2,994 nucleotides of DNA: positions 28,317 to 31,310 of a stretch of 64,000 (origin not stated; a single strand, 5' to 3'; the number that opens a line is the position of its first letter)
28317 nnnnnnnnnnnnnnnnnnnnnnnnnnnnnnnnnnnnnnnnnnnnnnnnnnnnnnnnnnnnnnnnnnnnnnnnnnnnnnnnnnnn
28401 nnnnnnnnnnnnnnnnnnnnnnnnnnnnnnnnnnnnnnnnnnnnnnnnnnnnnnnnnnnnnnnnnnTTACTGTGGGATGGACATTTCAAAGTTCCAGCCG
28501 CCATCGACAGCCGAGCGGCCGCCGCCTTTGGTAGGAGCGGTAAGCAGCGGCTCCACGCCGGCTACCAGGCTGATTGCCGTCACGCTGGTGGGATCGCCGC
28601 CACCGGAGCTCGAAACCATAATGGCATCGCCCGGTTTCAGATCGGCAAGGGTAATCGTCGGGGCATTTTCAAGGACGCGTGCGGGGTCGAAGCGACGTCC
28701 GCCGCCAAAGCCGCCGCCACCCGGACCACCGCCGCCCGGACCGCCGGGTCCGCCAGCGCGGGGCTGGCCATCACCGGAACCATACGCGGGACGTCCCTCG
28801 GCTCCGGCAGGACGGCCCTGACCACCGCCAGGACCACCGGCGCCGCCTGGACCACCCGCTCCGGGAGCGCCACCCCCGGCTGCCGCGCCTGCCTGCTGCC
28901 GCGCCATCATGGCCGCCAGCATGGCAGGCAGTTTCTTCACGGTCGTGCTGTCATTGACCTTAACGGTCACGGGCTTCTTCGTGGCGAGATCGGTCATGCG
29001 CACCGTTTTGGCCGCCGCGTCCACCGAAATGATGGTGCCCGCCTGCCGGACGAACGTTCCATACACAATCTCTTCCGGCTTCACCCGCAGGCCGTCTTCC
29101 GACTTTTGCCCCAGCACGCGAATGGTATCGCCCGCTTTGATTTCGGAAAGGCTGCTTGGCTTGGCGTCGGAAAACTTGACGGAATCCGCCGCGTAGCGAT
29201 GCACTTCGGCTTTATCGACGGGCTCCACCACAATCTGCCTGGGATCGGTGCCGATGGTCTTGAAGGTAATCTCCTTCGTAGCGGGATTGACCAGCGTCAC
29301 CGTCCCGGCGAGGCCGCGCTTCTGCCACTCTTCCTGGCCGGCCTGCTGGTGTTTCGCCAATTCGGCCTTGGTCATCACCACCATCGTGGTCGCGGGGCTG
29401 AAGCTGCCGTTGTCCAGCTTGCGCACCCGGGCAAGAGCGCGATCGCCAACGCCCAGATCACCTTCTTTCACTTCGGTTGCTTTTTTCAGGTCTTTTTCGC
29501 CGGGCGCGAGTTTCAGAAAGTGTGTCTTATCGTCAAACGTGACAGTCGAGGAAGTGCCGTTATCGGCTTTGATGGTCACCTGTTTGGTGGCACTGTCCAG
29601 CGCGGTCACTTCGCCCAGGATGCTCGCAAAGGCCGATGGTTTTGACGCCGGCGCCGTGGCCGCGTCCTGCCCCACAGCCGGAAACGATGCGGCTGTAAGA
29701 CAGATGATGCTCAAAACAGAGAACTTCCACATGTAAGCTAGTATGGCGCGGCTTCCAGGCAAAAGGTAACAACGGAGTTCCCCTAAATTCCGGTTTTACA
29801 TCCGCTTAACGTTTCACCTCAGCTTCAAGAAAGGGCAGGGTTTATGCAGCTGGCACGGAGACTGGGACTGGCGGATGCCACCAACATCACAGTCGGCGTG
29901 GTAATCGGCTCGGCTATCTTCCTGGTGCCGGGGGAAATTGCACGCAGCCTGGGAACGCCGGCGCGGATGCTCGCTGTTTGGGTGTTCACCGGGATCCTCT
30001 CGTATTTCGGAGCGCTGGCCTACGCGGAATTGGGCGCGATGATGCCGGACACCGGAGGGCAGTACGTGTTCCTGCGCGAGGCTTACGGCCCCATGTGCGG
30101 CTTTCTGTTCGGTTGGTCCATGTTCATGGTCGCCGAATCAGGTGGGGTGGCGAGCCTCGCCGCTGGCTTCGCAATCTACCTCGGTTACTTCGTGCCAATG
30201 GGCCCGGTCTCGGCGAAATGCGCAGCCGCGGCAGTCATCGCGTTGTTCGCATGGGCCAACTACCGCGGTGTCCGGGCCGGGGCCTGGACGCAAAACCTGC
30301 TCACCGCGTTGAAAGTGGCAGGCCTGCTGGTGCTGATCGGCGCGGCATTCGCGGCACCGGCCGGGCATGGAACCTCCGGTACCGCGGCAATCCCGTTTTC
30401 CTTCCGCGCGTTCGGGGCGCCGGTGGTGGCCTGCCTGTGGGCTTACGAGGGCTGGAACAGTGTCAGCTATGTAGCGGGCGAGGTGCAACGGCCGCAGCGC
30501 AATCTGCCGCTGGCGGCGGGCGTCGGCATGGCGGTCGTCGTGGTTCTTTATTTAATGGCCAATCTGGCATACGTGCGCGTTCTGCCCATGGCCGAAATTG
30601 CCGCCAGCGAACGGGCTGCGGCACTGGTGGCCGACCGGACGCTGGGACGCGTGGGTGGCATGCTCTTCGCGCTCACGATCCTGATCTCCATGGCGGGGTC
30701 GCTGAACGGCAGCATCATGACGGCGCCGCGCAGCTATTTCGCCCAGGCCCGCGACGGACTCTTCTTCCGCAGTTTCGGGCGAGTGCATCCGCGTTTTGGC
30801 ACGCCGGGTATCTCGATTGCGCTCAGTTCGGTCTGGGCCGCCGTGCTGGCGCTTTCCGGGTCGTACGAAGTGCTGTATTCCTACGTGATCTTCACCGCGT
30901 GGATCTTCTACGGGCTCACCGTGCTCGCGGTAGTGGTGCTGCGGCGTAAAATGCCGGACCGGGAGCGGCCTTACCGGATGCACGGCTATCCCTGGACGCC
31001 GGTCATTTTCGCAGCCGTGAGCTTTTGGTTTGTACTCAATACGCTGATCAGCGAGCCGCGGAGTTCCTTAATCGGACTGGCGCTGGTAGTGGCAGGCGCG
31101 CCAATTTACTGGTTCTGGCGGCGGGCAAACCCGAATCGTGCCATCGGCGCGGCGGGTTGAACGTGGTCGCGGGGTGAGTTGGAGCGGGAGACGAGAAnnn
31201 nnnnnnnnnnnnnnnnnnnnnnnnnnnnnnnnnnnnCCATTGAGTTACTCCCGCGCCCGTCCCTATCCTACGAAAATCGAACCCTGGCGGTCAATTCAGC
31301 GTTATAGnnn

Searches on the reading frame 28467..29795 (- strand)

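Call 78: search_protein_families(library=pfam, proteins=[window:28467-29795:-], max_evalue=0.0001)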
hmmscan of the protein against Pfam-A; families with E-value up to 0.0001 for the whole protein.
window:28467-29795:- (442 aa): 1 family
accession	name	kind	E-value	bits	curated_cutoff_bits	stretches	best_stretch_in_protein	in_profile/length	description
PF11604.15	CusF_Ec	-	4.5e-07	30.1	27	0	164-238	6-67/72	Copper binding periplasmic protein CusF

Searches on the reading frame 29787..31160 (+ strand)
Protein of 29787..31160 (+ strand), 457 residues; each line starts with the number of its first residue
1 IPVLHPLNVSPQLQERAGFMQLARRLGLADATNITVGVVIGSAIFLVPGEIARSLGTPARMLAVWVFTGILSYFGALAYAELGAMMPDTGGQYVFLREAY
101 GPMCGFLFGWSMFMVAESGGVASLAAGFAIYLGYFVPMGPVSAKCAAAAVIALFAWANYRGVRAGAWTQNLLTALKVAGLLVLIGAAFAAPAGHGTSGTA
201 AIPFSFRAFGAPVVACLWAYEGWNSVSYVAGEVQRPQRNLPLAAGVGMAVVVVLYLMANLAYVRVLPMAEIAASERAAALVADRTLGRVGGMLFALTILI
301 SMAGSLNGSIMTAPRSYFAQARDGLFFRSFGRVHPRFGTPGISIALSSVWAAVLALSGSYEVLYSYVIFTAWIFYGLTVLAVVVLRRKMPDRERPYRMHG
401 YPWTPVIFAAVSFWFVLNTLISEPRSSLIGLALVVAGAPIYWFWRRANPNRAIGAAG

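Call 78: search_protein_families(library=pfam, proteins=[window:29787-31160:+], max_evalue=0.0001)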
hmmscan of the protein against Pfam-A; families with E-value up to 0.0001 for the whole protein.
window:29787-31160:+ (457 aa): 2 families
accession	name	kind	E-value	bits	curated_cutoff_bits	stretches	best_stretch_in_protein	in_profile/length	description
PF13520.12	AA_permease_2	-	5.8e-60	203.8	27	1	26-424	1-408/427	Amino acid permease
PF00324.27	AA_permease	-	9.1e-33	114.1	24.6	1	32-421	3-423/470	Amino acid permease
